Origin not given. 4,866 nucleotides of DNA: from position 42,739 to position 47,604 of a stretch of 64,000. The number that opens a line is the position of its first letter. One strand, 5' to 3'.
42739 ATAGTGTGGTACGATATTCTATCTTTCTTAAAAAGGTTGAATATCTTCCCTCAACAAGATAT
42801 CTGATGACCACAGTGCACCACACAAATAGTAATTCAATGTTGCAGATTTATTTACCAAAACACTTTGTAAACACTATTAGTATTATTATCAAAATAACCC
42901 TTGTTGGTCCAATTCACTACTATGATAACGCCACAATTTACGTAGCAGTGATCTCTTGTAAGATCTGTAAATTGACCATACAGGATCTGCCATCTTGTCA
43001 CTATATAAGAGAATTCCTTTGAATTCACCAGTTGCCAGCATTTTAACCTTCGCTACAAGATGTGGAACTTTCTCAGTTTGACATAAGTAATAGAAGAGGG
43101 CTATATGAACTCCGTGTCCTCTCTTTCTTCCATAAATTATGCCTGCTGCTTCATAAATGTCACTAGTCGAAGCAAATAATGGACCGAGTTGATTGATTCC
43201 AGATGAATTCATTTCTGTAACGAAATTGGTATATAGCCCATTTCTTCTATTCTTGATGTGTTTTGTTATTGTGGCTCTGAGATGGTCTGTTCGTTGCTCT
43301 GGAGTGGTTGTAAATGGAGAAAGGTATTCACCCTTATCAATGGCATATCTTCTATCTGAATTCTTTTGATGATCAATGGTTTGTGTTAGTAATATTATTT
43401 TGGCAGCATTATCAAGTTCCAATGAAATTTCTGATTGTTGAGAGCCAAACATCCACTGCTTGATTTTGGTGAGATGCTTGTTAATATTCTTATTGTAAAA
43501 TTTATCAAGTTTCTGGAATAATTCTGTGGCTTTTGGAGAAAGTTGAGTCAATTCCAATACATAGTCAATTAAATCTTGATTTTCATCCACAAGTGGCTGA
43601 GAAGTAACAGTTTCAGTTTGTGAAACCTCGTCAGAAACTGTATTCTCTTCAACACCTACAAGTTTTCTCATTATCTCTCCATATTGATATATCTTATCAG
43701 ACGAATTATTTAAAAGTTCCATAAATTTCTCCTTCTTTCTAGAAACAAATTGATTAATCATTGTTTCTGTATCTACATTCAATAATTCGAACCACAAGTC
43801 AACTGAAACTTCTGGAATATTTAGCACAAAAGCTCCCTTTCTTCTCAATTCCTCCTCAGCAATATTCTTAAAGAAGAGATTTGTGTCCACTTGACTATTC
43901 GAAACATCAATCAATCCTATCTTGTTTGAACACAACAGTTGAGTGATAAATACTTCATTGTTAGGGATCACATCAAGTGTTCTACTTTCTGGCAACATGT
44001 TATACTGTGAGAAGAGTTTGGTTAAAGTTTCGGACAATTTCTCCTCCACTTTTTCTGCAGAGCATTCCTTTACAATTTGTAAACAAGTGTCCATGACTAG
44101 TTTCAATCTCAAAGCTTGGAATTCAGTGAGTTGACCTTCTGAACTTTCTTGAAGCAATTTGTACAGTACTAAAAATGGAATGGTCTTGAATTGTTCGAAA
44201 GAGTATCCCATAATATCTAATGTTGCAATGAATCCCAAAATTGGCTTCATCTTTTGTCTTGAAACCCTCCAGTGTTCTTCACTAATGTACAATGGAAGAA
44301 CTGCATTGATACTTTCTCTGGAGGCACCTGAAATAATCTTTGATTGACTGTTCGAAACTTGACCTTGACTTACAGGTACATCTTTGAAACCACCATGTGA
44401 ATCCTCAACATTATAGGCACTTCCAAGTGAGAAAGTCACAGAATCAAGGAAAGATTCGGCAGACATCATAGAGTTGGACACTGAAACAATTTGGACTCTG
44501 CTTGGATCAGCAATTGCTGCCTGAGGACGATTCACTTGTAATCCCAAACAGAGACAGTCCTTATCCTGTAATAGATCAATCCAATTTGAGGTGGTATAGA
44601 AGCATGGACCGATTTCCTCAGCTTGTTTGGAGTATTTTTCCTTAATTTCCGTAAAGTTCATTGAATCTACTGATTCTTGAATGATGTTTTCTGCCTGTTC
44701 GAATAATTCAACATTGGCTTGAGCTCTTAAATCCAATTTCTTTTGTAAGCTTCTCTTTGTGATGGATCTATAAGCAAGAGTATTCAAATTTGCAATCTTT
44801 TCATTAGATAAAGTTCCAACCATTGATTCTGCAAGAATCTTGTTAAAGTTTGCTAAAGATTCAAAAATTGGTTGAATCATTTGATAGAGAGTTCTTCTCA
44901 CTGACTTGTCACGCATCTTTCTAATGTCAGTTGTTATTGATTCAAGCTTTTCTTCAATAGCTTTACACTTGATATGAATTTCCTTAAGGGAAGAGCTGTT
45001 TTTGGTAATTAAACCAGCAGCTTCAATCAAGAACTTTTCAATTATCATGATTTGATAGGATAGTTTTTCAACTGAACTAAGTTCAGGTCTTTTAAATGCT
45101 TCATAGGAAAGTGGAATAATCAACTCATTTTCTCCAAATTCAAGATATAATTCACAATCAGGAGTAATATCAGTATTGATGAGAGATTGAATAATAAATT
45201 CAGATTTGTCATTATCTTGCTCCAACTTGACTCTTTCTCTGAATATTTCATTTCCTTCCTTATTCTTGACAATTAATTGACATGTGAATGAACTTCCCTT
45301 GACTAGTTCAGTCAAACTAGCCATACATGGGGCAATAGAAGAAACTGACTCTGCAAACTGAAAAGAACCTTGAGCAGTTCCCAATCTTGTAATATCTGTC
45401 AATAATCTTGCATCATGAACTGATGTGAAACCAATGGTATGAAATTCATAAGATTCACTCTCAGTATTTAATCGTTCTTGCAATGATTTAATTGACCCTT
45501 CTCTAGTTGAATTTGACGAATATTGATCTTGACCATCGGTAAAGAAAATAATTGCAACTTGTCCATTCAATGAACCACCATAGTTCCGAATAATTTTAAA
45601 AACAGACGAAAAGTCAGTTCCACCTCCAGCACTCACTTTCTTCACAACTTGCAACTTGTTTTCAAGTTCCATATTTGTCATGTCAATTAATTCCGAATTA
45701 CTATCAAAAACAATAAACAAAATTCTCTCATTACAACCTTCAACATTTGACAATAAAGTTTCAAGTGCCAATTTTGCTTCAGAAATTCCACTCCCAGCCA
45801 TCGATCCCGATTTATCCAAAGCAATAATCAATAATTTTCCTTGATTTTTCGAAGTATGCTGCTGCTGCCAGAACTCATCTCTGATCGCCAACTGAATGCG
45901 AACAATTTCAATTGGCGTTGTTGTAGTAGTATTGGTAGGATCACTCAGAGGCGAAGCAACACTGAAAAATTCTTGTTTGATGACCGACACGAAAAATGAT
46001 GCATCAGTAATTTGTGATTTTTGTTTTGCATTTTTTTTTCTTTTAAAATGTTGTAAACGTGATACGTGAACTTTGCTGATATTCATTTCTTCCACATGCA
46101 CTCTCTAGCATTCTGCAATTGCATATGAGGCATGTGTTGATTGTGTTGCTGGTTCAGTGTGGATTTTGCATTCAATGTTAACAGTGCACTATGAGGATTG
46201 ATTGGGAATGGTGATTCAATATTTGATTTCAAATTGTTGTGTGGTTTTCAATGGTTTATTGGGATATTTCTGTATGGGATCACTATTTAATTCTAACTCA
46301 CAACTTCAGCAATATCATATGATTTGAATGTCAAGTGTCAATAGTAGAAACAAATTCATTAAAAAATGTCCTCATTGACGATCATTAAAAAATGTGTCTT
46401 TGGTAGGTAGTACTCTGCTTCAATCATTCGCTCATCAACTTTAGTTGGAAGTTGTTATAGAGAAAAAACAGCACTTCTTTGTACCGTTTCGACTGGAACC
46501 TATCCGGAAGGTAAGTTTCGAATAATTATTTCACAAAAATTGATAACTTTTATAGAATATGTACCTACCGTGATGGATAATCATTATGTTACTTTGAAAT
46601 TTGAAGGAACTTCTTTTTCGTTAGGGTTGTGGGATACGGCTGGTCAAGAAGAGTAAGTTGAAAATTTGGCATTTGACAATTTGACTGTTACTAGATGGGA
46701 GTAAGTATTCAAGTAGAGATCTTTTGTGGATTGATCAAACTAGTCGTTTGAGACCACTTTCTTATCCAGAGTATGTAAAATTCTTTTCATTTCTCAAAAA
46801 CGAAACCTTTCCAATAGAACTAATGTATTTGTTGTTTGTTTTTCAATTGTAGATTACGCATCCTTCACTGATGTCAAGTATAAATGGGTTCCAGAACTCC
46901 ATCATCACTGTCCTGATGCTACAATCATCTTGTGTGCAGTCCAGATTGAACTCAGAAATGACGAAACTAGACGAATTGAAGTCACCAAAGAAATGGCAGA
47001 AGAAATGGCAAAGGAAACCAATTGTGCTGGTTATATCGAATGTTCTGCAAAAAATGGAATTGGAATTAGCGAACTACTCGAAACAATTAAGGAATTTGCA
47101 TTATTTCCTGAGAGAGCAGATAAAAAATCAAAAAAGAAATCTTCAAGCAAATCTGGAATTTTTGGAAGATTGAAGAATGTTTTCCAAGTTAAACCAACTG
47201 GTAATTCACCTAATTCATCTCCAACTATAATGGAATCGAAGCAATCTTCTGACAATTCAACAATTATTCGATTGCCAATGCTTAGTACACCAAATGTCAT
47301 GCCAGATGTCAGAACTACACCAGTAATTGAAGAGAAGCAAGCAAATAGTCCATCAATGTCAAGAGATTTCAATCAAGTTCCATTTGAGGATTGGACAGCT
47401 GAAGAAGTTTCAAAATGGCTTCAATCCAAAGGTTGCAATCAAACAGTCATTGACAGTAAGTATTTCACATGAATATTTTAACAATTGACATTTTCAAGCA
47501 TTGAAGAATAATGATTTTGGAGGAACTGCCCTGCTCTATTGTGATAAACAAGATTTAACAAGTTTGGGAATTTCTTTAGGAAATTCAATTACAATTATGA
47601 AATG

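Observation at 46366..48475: Rho-like GTPase-SAM-protein kinase fusion gene with a 6-nt microexon and a non-canonical P-loop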

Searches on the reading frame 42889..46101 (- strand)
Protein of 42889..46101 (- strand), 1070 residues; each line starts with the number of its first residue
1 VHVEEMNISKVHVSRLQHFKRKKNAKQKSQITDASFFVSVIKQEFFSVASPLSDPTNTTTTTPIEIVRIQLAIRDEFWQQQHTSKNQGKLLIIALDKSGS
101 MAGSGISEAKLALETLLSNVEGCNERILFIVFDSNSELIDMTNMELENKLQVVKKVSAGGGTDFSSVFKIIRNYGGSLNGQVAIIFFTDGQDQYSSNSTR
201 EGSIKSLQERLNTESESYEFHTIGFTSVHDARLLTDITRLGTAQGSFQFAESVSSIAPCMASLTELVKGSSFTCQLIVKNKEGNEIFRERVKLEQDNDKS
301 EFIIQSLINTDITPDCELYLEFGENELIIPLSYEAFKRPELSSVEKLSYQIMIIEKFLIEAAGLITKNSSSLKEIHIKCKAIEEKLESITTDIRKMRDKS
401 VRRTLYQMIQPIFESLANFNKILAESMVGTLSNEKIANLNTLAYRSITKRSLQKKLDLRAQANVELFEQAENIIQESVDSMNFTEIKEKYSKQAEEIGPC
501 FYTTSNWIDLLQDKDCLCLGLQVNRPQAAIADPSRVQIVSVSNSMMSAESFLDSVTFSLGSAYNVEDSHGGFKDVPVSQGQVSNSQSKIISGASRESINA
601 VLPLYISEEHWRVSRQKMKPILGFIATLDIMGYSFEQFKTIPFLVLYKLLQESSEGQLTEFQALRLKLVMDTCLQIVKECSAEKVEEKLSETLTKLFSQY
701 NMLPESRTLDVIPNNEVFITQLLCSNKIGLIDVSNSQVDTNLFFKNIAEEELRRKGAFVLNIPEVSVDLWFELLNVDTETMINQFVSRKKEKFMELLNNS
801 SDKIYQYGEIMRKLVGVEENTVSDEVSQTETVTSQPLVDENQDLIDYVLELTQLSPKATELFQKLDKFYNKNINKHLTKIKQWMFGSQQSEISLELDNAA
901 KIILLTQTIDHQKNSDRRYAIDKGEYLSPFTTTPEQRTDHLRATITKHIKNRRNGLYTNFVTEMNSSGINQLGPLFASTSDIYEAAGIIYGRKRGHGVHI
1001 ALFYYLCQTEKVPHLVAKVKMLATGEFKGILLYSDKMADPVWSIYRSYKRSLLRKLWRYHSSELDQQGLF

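Call 8: search_protein_families(library=pfam, proteins=[window:42889-46101:-], max_evalue=0.00001)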
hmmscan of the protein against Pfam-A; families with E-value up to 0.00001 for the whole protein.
window:42889-46101:- (1070 aa): 2 families
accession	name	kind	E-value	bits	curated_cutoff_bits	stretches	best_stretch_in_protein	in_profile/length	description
PF00092.34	VWA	-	2.1e-06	28.5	23.8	1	91-242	2-155/174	von Willebrand factor type A domain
PF13519.12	VWA_2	-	2.9e-06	28.3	27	0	91-191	1-107/107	von Willebrand factor type A domain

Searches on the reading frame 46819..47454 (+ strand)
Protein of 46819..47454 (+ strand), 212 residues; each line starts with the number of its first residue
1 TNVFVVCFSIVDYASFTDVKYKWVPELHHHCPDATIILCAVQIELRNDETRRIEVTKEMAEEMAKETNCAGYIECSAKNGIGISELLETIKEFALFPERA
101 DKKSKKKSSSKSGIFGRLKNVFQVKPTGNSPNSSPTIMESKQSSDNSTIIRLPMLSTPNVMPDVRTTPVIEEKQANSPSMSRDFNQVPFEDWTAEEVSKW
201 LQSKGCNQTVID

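Call 18: find_homologous_proteins(query=window:46819-47454:+, max_evalue=0.001)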
Query window:46819-47454:+ (212 aa): 1 proteins with E <= 0.001 among 52 candidates.
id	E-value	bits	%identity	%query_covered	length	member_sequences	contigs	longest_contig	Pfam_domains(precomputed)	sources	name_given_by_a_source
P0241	3.6e-91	322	97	73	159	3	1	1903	-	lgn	-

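Call 20: find_encoding_contigs(protein=P0241, flank=6000, max_places=10)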
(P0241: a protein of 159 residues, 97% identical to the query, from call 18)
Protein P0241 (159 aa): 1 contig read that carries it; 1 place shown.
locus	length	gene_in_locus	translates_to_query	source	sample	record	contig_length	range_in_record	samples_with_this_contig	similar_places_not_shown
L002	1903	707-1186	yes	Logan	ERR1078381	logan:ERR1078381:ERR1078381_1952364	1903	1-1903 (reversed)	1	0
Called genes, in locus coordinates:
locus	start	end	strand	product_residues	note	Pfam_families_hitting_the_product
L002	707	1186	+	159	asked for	-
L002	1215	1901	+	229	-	?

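Call 26: search_protein_representatives(protein=window:46819-47454:+)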
Query: 212 residues. Proteins with E-value up to 0.001 (for the whole library): 4890; up to 1e-10: 592; up to 1e-30: 4. The best 150 are listed.
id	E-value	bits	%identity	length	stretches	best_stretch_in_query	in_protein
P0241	1.2e-91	322.0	97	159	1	59-212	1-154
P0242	2.5e-41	157.7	38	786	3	1-87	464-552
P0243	2.3e-40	154.5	32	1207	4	1-185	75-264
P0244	2.0e-38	148.2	36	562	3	4-108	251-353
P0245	2.6e-28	115.2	40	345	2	2-79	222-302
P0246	5.2e-26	107.7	41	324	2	1-95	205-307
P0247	7.8e-23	97.3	38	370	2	1-92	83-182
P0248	1.3e-22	96.6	34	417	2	3-111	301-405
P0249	2.5e-22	95.7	38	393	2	2-82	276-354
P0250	8.6e-22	93.9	34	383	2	2-121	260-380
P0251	3.1e-21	92.1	36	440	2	2-109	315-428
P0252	4.0e-21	91.7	37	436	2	2-106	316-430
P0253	2.4e-20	89.2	33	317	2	2-88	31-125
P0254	1.4e-19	86.7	35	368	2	3-107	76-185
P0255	2.2e-19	86.0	36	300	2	2-99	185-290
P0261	6.5e-17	78.0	40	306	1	1-117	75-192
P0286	6.4e-15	71.5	41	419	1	3-109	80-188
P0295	1.2e-14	70.6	37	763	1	1-106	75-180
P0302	1.7e-14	70.1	43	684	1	1-118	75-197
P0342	9.4e-14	67.7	35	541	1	1-203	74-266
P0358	1.8e-13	66.8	43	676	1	1-97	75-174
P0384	2.8e-13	66.1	36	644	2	1-77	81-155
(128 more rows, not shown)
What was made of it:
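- Tried and rejected: From calls 18 and 26 I first concluded that the Rho part was unannotated.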

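Call 27: search_protein_families(library=pfam, proteins=[P0342, P0243, P0295, P0302, P0358, P0242, P0244, P0384, P0286, P0261], max_evalue=0.0001)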
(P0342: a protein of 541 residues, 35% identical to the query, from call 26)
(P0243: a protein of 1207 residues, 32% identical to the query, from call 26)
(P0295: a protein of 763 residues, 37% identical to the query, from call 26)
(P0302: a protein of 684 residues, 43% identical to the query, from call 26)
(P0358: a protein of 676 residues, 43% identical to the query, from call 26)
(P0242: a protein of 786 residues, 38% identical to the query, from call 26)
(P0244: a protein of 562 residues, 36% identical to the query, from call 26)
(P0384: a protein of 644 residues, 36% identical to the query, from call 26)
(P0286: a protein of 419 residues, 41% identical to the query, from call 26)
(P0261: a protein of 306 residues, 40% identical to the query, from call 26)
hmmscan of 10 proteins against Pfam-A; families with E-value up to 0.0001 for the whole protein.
P0342 (541 aa): 3 families
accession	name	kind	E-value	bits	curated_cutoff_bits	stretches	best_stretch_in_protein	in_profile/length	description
PF00071.28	Ras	-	2.1e-42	144.9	21.6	1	5-175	1-160/162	Ras family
PF08477.19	Roc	-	7.3e-15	55.7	27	1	5-117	1-119/119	Ras of Complex, Roc, domain of DAPkinase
PF13676.11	TIR_2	-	7.1e-06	27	28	1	405-487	2-90/122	TIR domain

P0243 (1207 aa): 7 families
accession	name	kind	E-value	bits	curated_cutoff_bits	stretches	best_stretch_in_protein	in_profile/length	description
PF00071.28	Ras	-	2.1e-128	424.5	21.6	4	323-492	1-157/162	Ras family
PF08477.19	Roc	-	3e-63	211.8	27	4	323-437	1-119/119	Ras of Complex, Roc, domain of DAPkinase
PF00025.27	Arf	-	1.7e-17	63.9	22.3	0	2-166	13-168/174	ADP-ribosylation factor family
PF01926.29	MMR_HSR1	-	6.2e-09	36.4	21.9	0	753-831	2-84/113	50S ribosome-binding GTPase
PF12775.13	AAA_7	-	2.9e-05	24.1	25.8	0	5-37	35-67/181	P-loop containing dynein motor region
PF05621.17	TniB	-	3e-05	24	22.4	0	323-349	37-63/189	Bacterial TniB protein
PF13555.12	AAA_29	-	3.8e-05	23.8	27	0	501-522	21-41/61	P-loop containing region of AAA domain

P0295 (763 aa): 3 families
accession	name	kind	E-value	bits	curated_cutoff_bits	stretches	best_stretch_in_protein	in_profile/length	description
PF00071.28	Ras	-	2.8e-48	164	21.6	1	5-168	1-160/162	Ras family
PF08477.19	Roc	-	5e-19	69.1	27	1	5-118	1-119/119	Ras of Complex, Roc, domain of DAPkinase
PF00025.27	Arf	-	1.4e-08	34.9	22.3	1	2-163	13-169/174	ADP-ribosylation factor family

P0302 (684 aa): 4 families
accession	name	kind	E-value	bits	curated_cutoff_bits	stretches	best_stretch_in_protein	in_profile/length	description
PF00071.28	Ras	-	2e-43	148.2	21.6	1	5-172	1-156/162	Ras family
PF08477.19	Roc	-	5.1e-21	75.5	27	1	5-118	1-119/119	Ras of Complex, Roc, domain of DAPkinase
PF00651.37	BTB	-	2.4e-14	53.9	20.5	1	328-423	22-105/110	BTB/POZ domain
PF00025.27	Arf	-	4.7e-07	29.9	22.3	1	2-170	13-168/174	ADP-ribosylation factor family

P0358 (676 aa): 3 families
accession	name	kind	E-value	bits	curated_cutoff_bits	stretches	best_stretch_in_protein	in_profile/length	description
PF00071.28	Ras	-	1e-47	162.2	21.6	1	5-168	1-158/162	Ras family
PF08477.19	Roc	-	2.9e-17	63.4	27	1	5-118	1-119/119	Ras of Complex, Roc, domain of DAPkinase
PF09815.14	XK-related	-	5.1e-10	39.3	24.8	1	208-382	7-180/337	XK-related protein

P0242 (786 aa): 6 families
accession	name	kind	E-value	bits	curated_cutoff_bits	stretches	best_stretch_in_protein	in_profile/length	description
PF00071.28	Ras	-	5.1e-136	449.2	21.6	3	394-556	1-157/162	Ras family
PF08477.19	Roc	-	2e-61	205.9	27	3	144-257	1-119/119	Ras of Complex, Roc, domain of DAPkinase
PF00025.27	Arf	-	5.6e-20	72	22.3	2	390-552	12-167/174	ADP-ribosylation factor family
PF00009.33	GTP_EFTU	-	5.7e-09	36.3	26.5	0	647-779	61-183/188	Elongation factor Tu GTP binding domain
PF01926.29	MMR_HSR1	-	1.5e-08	35.2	21.9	0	145-201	2-58/113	50S ribosome-binding GTPase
PF13479.12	AAA_24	-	3.3e-05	24.3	27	0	607-629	2-24/195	AAA domain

P0244 (562 aa): 6 families
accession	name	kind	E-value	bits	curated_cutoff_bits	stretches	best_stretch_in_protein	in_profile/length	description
PF00071.28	Ras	-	3.1e-84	280.9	21.6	3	5-174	1-158/162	Ras family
PF08477.19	Roc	-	5.8e-37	127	27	1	5-118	1-119/119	Ras of Complex, Roc, domain of DAPkinase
PF00025.27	Arf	-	5.3e-13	49.2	22.3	1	2-120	13-128/174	ADP-ribosylation factor family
PF00009.33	GTP_EFTU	-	7e-08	32.7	26.5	0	44-86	62-104/188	Elongation factor Tu GTP binding domain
PF01926.29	MMR_HSR1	-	3.5e-07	30.8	21.9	0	360-378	2-20/113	50S ribosome-binding GTPase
PF03193.22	RsgA_GTPase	-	8.3e-07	29.4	30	0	250-378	25-127/174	RsgA GTPase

P0384 (644 aa): 3 families
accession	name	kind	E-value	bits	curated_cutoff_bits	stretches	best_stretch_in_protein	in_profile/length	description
PF00071.28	Ras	-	3.6e-47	160.4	21.6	2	10-161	1-149/162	Ras family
PF00651.37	BTB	-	5e-37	126.9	20.5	2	502-602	5-107/110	BTB/POZ domain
PF08477.19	Roc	-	3.1e-16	60.1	27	1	10-124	1-119/119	Ras of Complex, Roc, domain of DAPkinase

P0286 (419 aa): 3 families
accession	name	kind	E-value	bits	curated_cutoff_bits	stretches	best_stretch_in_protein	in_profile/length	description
PF00071.28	Ras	-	1.6e-35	122.5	21.6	1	7-173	1-160/162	Ras family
PF00651.37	BTB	-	7e-24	84.6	20.5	2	206-293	2-79/110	BTB/POZ domain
PF08477.19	Roc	-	5e-17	62.7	27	1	7-121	1-119/119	Ras of Complex, Roc, domain of DAPkinase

P0261 (306 aa): 3 families
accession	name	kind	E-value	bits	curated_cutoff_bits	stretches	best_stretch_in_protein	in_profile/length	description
PF00071.28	Ras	-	9.6e-49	165.5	21.6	1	5-171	1-160/162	Ras family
PF08477.19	Roc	-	8.1e-19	68.4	27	1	5-118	1-119/119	Ras of Complex, Roc, domain of DAPkinase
PF00025.27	Arf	-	8e-06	25.9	22.3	1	2-169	13-172/174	ADP-ribosylation factor family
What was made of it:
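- Tried and rejected: The multidomain hits I checked carry TIR, BTB or XK domains, not SAM-kinase (call 27).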

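Call 54: list_cluster_members(proteins=[P0241])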
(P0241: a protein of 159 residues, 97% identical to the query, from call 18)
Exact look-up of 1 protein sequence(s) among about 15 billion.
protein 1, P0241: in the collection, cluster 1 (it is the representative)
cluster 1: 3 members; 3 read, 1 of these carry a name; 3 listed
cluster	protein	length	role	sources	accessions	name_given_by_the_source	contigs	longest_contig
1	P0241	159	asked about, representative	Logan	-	-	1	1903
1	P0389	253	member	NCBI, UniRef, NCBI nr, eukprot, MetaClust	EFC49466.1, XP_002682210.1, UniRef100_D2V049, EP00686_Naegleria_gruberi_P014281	rho family small GTPase [Naegleria gruberi] | Rho family small GTPase n=1 Tax=Naegleria gruberi TaxID=5762 RepID=D2V049_NAEGR | XP_002682210.1 rho family small GTPase [Naegleria gruberi strain NEG-M]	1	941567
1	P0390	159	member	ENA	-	-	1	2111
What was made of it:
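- Tried and rejected: Listing the cluster members (call 54) showed it is annotated as XP_002682210.1.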

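Call 56: find_encoding_contigs(protein=P0390, flank=6000, max_places=6)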
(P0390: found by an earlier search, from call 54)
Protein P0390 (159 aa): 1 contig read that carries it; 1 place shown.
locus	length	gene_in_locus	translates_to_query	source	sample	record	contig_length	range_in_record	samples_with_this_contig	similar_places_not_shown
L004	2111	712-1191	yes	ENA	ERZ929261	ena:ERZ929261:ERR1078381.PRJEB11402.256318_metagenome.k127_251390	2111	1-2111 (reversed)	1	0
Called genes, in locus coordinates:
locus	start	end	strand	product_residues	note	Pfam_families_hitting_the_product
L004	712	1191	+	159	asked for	-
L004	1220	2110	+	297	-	?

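Call 59: search_protein_families(library=pfam, proteins=[P0389], max_evalue=1)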
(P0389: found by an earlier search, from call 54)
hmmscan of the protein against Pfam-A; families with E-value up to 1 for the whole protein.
P0389 (253 aa): 5 families
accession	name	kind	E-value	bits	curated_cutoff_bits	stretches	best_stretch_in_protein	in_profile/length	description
PF00071.28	Ras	-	5.5e-25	88.3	21.6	1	2-127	35-157/162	Ras family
PF08477.19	Roc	-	3.4e-06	27.7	27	1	12-78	53-117/119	Ras of Complex, Roc, domain of DAPkinase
PF12631.12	MnmE_helical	-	0.072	13.6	40.1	1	100-135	105-139/211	MnmE helical domain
PF01935.23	DUF87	-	0.12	12.9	23.2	1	85-192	109-205/220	Helicase HerA, central domain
PF03308.22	MeaB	-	0.23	10.8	23.1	1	96-144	202-249/273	Methylmalonyl Co-A mutase-associated GTPase MeaB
